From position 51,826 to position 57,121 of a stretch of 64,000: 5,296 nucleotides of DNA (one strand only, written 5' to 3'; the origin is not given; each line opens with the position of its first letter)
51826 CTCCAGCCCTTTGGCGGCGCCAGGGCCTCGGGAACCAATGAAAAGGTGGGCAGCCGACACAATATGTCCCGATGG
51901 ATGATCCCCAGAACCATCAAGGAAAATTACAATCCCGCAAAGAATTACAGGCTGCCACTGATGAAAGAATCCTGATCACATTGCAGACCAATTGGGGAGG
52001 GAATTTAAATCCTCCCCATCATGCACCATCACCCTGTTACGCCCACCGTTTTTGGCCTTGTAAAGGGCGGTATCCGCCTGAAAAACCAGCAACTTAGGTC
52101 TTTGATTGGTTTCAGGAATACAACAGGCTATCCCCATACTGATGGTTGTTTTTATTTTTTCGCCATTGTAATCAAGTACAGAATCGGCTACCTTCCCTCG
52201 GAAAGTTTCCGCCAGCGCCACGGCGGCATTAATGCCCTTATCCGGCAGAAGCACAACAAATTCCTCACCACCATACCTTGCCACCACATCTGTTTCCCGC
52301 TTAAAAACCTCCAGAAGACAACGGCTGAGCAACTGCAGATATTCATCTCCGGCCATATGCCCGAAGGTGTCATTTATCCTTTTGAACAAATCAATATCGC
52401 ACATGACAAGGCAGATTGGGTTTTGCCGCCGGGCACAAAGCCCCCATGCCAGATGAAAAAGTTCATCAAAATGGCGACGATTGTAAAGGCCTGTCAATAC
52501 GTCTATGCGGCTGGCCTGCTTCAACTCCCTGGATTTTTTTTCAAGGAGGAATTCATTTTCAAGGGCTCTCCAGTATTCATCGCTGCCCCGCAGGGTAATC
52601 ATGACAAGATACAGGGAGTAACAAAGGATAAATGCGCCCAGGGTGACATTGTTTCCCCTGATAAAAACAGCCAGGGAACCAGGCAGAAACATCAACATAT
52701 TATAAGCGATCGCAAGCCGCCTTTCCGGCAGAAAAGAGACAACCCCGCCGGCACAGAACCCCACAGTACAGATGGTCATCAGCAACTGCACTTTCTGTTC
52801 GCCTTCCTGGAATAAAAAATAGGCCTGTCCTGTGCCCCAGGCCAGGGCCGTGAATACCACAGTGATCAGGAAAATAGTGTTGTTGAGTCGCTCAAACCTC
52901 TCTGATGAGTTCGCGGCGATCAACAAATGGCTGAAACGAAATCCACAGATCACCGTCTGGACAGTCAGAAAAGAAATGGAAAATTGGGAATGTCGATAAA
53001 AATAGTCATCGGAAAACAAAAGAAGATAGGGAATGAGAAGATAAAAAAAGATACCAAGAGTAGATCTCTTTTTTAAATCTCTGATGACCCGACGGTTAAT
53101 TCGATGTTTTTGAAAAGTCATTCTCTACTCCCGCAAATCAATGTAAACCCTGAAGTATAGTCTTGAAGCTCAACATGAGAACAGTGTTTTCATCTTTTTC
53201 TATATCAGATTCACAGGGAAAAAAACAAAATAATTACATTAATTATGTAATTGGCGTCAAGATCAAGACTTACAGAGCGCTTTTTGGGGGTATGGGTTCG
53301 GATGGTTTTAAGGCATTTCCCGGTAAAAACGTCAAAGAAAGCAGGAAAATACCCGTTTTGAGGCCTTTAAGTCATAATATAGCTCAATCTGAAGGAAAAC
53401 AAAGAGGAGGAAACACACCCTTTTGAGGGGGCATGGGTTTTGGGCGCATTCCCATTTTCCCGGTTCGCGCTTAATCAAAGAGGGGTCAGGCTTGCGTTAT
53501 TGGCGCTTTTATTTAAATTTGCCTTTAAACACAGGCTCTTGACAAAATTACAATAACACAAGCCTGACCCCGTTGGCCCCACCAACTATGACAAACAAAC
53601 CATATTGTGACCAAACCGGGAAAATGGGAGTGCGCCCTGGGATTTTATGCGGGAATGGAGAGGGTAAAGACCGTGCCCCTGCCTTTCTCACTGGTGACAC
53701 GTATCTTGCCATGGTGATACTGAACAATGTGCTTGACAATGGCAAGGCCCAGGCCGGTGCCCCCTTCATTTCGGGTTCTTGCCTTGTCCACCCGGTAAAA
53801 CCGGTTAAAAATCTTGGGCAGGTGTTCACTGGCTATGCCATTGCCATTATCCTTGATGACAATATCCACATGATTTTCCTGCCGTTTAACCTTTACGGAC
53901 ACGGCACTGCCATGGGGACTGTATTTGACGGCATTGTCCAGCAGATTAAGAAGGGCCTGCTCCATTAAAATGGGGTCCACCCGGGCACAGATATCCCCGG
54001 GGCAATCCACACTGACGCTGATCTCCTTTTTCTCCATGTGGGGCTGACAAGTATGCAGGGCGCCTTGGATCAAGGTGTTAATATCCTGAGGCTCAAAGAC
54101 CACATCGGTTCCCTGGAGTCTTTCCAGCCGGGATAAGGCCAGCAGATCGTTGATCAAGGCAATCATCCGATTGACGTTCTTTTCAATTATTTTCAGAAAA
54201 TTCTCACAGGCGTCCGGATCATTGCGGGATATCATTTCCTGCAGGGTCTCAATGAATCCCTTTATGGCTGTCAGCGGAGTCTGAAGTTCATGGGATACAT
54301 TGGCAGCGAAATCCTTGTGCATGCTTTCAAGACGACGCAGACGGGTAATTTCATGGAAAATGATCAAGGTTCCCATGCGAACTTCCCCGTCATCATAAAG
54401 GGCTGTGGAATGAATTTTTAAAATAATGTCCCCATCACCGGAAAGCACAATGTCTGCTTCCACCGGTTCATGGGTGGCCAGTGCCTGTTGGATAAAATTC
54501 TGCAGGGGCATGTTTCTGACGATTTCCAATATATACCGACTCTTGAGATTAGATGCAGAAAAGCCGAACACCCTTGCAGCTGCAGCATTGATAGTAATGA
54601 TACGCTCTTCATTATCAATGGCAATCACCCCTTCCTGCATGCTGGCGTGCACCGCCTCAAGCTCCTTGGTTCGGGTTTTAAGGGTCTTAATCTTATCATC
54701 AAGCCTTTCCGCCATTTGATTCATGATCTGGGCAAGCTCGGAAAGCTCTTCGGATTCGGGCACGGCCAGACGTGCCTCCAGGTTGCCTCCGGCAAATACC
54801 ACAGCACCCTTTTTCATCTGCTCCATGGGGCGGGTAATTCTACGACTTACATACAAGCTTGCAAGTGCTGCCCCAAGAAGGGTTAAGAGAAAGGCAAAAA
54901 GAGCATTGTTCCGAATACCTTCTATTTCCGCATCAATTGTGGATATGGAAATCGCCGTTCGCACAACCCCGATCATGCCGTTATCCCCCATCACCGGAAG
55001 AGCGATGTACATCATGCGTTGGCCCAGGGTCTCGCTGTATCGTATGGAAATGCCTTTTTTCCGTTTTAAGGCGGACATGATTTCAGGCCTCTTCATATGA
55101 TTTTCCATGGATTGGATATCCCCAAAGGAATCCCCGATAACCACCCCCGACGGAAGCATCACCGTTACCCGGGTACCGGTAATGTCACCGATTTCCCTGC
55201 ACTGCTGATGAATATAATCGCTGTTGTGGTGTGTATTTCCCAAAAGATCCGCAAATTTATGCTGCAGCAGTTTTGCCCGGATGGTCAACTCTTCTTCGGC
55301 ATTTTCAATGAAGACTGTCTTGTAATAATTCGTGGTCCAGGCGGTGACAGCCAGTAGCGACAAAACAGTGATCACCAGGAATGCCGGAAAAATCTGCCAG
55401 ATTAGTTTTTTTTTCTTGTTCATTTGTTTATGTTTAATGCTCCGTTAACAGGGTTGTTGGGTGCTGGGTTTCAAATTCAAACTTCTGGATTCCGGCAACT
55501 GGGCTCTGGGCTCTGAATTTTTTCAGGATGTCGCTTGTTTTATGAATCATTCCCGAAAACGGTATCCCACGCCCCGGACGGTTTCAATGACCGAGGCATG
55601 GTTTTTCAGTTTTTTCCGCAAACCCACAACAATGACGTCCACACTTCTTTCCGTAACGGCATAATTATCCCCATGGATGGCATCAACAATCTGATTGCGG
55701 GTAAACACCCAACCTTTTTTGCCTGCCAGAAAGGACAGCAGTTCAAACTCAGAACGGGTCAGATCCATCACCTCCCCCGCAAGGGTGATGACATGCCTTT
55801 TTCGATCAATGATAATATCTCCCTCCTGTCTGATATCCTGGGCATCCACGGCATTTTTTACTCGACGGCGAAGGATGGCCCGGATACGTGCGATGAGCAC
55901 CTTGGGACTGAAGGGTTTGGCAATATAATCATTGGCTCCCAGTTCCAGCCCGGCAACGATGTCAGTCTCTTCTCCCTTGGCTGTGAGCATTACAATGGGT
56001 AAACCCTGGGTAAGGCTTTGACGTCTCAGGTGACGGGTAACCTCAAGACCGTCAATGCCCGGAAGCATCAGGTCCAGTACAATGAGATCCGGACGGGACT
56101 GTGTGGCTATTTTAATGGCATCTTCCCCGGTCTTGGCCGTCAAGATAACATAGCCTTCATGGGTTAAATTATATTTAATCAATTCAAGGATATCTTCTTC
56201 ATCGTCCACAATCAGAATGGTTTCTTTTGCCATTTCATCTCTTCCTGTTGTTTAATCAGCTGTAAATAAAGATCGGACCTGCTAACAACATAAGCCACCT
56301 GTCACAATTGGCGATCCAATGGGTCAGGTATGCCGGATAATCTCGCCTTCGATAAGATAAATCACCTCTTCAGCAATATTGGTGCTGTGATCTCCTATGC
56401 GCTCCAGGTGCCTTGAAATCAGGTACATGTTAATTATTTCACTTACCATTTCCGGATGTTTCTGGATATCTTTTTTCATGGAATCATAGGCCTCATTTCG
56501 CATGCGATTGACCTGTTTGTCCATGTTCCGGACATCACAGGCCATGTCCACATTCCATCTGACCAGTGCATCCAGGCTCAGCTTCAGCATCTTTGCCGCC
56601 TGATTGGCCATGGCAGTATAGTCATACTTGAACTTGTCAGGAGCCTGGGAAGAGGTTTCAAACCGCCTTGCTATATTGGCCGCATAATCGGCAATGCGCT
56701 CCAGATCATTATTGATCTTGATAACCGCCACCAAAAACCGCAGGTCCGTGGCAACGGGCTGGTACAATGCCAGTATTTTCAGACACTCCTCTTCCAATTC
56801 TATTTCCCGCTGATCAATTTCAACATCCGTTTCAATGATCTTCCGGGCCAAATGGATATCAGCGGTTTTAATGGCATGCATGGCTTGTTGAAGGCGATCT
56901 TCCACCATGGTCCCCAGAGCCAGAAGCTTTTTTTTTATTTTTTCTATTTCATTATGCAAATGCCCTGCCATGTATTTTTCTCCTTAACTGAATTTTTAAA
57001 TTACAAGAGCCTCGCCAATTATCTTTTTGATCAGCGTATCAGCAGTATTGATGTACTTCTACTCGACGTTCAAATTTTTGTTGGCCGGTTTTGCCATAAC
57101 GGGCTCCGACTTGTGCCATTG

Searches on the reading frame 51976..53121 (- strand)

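Call 32: search_protein_families(library=pfam, proteins=[window:51976-53121:-], max_evalue=0.00001)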
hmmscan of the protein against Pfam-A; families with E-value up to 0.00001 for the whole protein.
window:51976-53121:- (381 aa): 1 family
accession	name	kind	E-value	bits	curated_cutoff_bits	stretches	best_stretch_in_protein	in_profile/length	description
PF00990.26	GGDEF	-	1.1e-44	152.5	23.8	1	206-363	3-161/161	Diguanylate cyclase, GGDEF domain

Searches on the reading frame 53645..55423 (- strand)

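Call 32: search_protein_families(library=pfam, proteins=[window:53645-55423:-], max_evalue=0.00001)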
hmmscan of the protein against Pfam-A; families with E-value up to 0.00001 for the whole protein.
window:53645-55423:- (592 aa): 8 families
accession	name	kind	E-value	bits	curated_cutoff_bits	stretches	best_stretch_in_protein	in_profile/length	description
PF02518.31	HATPase_c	-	5.4e-33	114.2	26.4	1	483-591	2-108/111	Histidine kinase-, DNA gyrase B-, and HSP90-like ATPase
PF00512.31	HisKA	-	1.3e-19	70.5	26.9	1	370-434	3-64/66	His Kinase A (phospho-acceptor) domain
PF00672.30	HAMP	-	8.8e-11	42.4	25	1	192-242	2-52/53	HAMP domain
PF08448.16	PAS_4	-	3.5e-09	37.3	23.1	1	261-364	3-110/110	PAS fold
PF00989.32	PAS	-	6.5e-08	33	22.6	1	254-359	2-113/113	PAS fold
PF13426.13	PAS_9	-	1.3e-07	32.3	27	1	265-360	3-102/103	PAS domain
PF13589.12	HATPase_c_3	-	1.3e-06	28.9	25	1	487-560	3-77/137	Histidine kinase-, DNA gyrase B-, and HSP90-like ATPase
PF16736.11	sCache_like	-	9.3e-06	26.4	27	0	39-154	4-112/117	Single Cache-like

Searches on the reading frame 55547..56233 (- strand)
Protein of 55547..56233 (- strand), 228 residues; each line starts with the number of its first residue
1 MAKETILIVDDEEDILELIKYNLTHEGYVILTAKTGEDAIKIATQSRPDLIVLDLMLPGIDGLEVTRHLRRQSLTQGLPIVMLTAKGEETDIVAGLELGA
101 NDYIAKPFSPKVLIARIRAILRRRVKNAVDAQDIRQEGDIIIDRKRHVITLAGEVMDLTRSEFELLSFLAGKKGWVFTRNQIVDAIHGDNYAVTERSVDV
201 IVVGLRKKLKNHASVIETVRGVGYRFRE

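Call 33: search_protein_families(library=pfam, proteins=[window:55547-56233:-], max_evalue=0.00001)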
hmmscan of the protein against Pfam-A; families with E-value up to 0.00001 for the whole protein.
window:55547-56233:- (228 aa): 2 families
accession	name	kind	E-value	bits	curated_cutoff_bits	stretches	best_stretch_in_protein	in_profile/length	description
PF00072.30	Response_reg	-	1.1e-33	116.2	30.2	1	6-118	1-111/111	Response regulator receiver domain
PF00486.34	Trans_reg_C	-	2.4e-22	79.2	26.2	1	153-226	1-77/77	Transcriptional regulatory protein, C terminal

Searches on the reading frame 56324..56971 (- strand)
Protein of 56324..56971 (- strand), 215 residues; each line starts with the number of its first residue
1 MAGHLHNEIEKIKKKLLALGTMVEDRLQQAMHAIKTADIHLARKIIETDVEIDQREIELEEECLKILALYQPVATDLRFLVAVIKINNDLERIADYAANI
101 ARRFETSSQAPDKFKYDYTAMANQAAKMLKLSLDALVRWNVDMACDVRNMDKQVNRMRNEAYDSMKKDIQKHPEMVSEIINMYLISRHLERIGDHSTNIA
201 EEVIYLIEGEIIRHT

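Call 33: search_protein_families(library=pfam, proteins=[window:56324-56971:-], max_evalue=0.00001)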
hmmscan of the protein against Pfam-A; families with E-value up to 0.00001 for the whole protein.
window:56324-56971:- (215 aa): 1 family
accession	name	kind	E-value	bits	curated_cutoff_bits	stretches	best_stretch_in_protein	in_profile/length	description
PF01895.24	PhoU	-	3.7e-45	152.7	23.5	2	18-103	3-88/89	PhoU domain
